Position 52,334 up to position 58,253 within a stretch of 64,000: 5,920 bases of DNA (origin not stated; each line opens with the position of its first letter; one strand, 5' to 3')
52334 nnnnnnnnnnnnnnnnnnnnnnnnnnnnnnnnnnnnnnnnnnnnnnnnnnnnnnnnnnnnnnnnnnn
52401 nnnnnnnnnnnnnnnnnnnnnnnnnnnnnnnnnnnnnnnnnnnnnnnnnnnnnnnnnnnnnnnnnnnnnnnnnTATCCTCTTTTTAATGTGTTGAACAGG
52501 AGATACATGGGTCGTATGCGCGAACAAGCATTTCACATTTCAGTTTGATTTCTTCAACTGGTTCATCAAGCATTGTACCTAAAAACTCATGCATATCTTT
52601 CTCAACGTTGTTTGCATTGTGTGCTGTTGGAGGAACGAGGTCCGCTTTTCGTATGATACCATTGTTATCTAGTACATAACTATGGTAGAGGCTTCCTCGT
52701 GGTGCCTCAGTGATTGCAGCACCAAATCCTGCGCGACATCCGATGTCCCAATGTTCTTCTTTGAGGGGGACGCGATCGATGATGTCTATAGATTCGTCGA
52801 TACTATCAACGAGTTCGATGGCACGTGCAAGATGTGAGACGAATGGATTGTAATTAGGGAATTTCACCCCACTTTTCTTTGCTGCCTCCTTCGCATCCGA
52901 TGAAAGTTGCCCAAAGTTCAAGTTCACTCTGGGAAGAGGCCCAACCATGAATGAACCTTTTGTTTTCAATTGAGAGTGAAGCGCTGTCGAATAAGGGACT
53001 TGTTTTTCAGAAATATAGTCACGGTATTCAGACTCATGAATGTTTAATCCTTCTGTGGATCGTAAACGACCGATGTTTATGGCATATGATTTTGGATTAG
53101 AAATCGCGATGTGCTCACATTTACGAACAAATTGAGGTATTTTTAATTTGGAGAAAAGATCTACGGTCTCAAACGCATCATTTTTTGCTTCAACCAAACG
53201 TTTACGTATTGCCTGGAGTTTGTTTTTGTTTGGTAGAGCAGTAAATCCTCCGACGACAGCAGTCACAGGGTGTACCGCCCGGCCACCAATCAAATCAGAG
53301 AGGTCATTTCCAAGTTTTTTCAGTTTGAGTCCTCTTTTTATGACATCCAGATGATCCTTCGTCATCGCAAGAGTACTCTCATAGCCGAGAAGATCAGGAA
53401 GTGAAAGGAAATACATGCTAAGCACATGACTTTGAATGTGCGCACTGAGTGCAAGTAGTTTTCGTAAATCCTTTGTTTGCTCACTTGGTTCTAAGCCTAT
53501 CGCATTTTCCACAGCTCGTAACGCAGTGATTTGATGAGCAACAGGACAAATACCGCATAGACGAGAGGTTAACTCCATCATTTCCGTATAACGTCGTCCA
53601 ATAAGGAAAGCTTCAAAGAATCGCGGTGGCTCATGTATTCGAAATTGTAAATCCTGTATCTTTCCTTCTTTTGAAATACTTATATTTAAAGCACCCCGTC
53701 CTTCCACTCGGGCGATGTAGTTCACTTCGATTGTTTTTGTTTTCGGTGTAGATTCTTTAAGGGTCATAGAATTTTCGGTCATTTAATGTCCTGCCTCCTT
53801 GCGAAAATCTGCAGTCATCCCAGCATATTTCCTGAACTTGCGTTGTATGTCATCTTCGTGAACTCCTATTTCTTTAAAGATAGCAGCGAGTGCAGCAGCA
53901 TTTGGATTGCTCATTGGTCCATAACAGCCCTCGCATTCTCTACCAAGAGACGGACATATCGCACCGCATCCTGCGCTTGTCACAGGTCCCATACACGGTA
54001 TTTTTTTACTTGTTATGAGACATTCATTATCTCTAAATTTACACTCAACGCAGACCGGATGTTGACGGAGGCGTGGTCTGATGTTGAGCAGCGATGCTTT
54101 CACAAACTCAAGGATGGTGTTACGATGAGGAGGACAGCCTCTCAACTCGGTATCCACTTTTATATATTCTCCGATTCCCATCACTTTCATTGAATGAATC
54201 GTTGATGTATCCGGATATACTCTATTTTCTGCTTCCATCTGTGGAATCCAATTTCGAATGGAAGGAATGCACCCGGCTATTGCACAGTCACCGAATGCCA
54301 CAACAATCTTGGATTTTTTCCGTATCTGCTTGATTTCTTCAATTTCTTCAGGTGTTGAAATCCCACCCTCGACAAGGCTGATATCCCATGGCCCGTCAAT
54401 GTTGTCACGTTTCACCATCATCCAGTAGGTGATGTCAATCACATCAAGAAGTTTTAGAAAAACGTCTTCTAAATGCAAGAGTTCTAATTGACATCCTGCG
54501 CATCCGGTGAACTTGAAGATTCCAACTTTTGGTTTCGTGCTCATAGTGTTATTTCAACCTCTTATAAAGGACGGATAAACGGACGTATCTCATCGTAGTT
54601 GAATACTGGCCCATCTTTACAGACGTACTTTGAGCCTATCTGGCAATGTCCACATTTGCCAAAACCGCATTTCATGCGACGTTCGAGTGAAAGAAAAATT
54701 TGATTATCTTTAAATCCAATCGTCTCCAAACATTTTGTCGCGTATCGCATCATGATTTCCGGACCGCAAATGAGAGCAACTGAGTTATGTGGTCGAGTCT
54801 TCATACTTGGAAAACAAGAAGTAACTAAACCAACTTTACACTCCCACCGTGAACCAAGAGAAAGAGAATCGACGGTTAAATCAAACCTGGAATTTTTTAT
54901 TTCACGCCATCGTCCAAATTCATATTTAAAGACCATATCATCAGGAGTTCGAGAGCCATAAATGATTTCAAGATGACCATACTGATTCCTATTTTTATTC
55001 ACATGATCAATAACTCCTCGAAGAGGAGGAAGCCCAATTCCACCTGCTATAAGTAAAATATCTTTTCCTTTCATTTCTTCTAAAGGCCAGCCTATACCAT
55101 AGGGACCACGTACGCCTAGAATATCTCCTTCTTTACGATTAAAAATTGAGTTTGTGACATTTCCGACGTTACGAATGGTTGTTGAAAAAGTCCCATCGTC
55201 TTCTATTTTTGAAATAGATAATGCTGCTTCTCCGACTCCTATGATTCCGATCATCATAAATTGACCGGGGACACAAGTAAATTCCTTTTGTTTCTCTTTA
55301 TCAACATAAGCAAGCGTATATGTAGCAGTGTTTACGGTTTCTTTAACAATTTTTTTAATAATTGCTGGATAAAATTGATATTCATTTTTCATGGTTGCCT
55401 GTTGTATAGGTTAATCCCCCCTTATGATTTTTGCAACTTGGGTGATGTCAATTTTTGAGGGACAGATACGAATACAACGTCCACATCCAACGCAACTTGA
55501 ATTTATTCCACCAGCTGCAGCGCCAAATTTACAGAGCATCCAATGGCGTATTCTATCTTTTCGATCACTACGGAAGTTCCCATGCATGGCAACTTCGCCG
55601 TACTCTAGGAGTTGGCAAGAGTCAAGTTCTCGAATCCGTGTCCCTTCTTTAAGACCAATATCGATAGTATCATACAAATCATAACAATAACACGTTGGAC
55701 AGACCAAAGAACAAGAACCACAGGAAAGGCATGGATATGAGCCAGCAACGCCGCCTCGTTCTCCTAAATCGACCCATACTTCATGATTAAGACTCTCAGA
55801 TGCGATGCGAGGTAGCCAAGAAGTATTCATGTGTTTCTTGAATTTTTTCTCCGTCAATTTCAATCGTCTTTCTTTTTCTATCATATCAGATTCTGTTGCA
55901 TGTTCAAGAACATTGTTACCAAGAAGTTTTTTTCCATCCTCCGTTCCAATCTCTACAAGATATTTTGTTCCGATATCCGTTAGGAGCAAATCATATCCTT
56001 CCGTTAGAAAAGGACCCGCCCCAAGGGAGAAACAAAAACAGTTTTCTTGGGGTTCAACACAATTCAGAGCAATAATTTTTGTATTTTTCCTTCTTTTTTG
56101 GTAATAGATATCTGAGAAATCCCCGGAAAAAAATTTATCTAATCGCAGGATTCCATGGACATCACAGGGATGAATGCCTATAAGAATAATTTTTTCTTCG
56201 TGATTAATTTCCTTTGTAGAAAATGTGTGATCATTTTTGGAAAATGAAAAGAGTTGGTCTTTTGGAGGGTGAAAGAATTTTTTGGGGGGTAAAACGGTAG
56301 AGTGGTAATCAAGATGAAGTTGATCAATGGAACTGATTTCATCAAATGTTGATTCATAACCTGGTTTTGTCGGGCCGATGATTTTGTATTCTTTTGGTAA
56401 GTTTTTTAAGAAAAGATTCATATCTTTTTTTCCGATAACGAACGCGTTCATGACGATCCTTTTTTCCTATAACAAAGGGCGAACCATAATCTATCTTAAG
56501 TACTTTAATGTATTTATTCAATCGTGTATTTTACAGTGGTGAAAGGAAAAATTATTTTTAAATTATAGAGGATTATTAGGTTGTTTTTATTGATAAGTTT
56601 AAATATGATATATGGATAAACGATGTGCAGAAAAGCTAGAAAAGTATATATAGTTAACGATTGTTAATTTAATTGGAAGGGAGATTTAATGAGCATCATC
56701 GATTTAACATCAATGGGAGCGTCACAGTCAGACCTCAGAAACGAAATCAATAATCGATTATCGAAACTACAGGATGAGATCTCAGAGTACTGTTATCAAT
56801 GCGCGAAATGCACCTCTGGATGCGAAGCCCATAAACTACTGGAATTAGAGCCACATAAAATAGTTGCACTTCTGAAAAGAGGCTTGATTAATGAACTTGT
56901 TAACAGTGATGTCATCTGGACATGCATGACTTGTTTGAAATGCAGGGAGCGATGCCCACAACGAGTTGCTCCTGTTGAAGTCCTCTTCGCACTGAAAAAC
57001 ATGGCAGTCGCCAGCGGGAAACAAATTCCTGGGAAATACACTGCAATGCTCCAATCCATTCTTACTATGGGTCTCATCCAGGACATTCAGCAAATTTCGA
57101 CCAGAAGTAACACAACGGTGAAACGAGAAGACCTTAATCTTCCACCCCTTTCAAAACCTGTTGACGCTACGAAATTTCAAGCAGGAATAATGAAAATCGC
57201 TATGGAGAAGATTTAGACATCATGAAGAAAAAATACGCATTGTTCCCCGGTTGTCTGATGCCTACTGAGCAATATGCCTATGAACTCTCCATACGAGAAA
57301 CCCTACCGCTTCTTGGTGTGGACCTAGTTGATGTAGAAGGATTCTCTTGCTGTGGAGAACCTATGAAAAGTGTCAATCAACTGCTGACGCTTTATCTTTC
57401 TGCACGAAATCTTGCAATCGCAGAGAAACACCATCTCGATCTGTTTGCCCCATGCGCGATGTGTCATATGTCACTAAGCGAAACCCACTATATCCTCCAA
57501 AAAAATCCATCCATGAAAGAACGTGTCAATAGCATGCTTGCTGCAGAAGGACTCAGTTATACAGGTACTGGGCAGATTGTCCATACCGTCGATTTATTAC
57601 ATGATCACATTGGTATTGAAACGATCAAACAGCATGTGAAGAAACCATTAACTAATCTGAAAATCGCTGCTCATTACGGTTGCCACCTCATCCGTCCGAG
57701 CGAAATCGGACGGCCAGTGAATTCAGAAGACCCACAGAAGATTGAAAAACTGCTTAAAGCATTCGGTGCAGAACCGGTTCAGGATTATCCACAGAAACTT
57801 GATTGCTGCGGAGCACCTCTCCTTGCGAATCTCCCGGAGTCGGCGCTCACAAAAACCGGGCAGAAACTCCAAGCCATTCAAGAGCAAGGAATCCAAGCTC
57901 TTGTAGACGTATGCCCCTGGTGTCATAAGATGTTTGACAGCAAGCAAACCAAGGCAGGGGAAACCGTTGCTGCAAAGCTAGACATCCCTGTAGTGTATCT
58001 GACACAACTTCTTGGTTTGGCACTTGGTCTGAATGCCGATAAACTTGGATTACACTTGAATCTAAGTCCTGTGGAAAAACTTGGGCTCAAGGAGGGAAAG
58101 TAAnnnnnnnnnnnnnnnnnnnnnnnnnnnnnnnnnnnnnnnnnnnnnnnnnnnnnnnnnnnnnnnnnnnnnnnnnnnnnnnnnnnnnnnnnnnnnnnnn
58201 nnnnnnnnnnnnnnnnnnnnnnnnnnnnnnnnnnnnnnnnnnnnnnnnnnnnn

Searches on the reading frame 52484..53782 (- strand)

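Call 6: search_protein_families(library=pfam, proteins=[window:52484-53782:-])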
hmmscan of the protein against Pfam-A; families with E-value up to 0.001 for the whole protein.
window:52484-53782:- (432 aa): 1 family
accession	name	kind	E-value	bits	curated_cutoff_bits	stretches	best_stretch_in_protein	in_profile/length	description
PF00374.24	NiFeSe_Hases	-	1e-29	104.3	25.8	2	54-136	1-83/508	Nickel-dependent hydrogenase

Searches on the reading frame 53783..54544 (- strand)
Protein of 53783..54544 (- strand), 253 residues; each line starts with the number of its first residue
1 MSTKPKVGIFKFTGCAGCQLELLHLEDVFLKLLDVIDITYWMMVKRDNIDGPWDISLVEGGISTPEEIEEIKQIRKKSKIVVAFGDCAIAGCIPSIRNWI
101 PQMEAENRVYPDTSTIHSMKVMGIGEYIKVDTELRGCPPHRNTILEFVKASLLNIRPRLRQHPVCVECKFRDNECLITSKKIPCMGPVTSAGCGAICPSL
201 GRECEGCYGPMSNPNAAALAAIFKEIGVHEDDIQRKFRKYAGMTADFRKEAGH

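Call 6: search_protein_families(library=pfam, proteins=[window:53783-54544:-])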
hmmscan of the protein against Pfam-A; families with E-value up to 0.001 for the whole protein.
window:53783-54544:- (253 aa): 1 family
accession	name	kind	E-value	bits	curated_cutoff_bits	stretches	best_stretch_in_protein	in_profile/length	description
PF01058.29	Oxidored_q6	-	4.7e-26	91.5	27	1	15-149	1-126/128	NADH ubiquinone oxidoreductase, 20 Kd subunit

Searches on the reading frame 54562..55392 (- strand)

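Call 6: search_protein_families(library=pfam, proteins=[window:54562-55392:-])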
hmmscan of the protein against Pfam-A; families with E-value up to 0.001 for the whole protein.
window:54562-55392:- (276 aa): 2 families
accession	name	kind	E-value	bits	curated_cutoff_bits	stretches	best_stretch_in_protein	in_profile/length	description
PF00175.26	NAD_binding_1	-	1.5e-12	48.6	22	1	114-219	1-108/109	Oxidoreductase NAD-binding domain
PF10418.14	DHODB_Fe-S_bind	-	1.7e-12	47.3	23.9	1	237-269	1-40/41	Iron-sulfur cluster binding domain of dihydroorotate dehydrogenase B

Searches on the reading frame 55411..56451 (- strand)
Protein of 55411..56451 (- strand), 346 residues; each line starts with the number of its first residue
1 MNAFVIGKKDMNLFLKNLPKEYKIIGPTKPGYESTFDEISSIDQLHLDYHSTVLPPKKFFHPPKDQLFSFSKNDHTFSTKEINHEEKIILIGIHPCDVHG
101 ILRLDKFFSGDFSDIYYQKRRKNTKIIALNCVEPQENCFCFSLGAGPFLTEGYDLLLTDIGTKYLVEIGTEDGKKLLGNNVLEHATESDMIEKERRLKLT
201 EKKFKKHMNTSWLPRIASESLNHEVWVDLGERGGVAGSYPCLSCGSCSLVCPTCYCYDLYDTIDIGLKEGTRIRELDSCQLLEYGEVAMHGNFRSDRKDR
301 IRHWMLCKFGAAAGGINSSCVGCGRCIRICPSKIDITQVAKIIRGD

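Call 6: search_protein_families(library=pfam, proteins=[window:55411-56451:-])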
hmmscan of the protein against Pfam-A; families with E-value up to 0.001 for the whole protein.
window:55411-56451:- (346 aa): 11 families
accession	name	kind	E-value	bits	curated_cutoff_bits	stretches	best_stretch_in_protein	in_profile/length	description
PF17179.9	Fer4_22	-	2.3e-26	92.9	27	1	241-334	2-95/95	4Fe-4S dicluster domain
PF13237.11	Fer4_10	-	4.1e-06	27.1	25.5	0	318-334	7-26/53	4Fe-4S dicluster domain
PF13187.11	Fer4_9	-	4.2e-06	27.1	27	0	312-333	34-50/52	4Fe-4S dicluster domain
PF12838.12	Fer4_7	-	4.4e-06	27.5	27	0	316-334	34-52/52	4Fe-4S dicluster domain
PF00037.32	Fer4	-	1.5e-05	25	21.1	1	318-332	6-20/24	4Fe-4S binding domain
PF13746.11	Fer4_18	-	5.9e-05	23.7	27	0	317-338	58-79/114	4Fe-4S dicluster domain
PF13183.11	Fer4_8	-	7.7e-05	23.6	27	1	239-334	3-68/68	4Fe-4S dicluster domain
PF12797.12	Fer4_2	-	0.00012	22.2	24.5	0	318-332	8-22/22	4Fe-4S binding domain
PF13534.11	Fer4_17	-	0.00023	22.1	22.2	0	317-335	43-61/61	4Fe-4S dicluster domain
PF12837.12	Fer4_6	-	0.00053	20.3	25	1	318-332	7-21/24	4Fe-4S binding domain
PF25160.1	LdpA_Fe-S-bd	-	0.00061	20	27.6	1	314-333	22-41/49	LdpA Fe-S cluster-binding domain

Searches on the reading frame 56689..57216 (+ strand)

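Call 6: search_protein_families(library=pfam, proteins=[window:56689-57216:+])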
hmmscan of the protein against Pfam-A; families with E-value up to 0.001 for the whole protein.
window:56689-57216:+ (175 aa): 5 families
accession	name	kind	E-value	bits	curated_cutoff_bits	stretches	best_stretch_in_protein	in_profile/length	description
PF13183.11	Fer4_8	-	1.4e-08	35.5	27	1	33-93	3-68/68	4Fe-4S dicluster domain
PF13187.11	Fer4_9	-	1.5e-08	35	27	1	34-92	1-50/52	4Fe-4S dicluster domain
PF13534.11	Fer4_17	-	3.7e-08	34.2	22.2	1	35-93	2-60/61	4Fe-4S dicluster domain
PF13237.11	Fer4_10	-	9.2e-05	22.7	25.5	1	32-90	6-53/53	4Fe-4S dicluster domain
PF12838.12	Fer4_7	-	0.00064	20.6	27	0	35-92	2-51/52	4Fe-4S dicluster domain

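Call 71: search_protein_families(library=ncbifam, proteins=[window:56689-57216:+], max_evalue=0.000001)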
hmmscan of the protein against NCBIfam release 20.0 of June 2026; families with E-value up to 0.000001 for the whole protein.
window:56689-57216:+ (175 aa): 4 families
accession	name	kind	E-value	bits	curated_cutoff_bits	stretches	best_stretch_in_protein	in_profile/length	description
TIGR03290.1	CoB_CoM_SS_C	equivalog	1.8e-20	73.4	160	1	33-154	2-117/144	CoB--CoM heterodisulfide reductase subunit C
NF041779.1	hetero_SS_HdrC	equivalog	1.5e-15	57.2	350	1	33-113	31-110/198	ferredoxin:CoB-CoM heterodisulfide reductase subunit HdrC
NF038018.1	qmoC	equivalog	1.1e-14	54.8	300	1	30-110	15-95/360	quinone-interacting membrane-bound oxidoreductase complex subunit QmoC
NF041890.1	hdrC_Methbact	equivalog_domain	5.2e-14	52.3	270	1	11-128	7-125/192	ferredoxin:CoB-CoM heterodisulfide reductase subunit HdrC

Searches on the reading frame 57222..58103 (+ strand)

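Call 6: search_protein_families(library=pfam, proteins=[window:57222-58103:+])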
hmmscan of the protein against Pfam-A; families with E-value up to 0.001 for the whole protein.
window:57222-58103:+ (293 aa): 2 families
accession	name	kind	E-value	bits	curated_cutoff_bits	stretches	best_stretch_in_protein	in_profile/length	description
PF02754.22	CCG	-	5.9e-24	84.4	20.6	2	148-239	1-85/85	Cysteine-rich domain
PF22196.1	HdrB-like_C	-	0.00034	21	33.4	1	200-278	4-84/87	HdrB-like C-terminal domain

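Call 71: search_protein_families(library=ncbifam, proteins=[window:57222-58103:+], max_evalue=0.000001)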
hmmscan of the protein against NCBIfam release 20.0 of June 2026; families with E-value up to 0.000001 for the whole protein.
window:57222-58103:+ (293 aa): 5 families
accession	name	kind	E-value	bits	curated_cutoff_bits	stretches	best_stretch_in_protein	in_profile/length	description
TIGR03288.1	CoB_CoM_SS_B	equivalog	4.5e-69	232.9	345.15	1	4-281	1-280/290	CoB--CoM heterodisulfide reductase subunit B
NF042965.1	MFR_anch_SdhE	equivalog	9.5e-55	186.1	500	1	4-288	2-282/282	8-methylmenaquinol:fumarate reductase membrane anchor subunit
NF041780.1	hetero_SS_HdrB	equivalog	3.9e-36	124.9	450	1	3-280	4-294/304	ferredoxin:CoB-CoM heterodisulfide reductase subunit HdrB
NF045670.1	quin_L_LdhH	equivalog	1.3e-14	53.4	800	1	2-161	466-615/706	L-lactate dehydrogenase (quinone) large subunit LdhH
NF004898.0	PRK06259.1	equivalog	3.2e-12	45.8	385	1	2-265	261-485/488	fumarate reductase (CoM/CoB) subunit TfrB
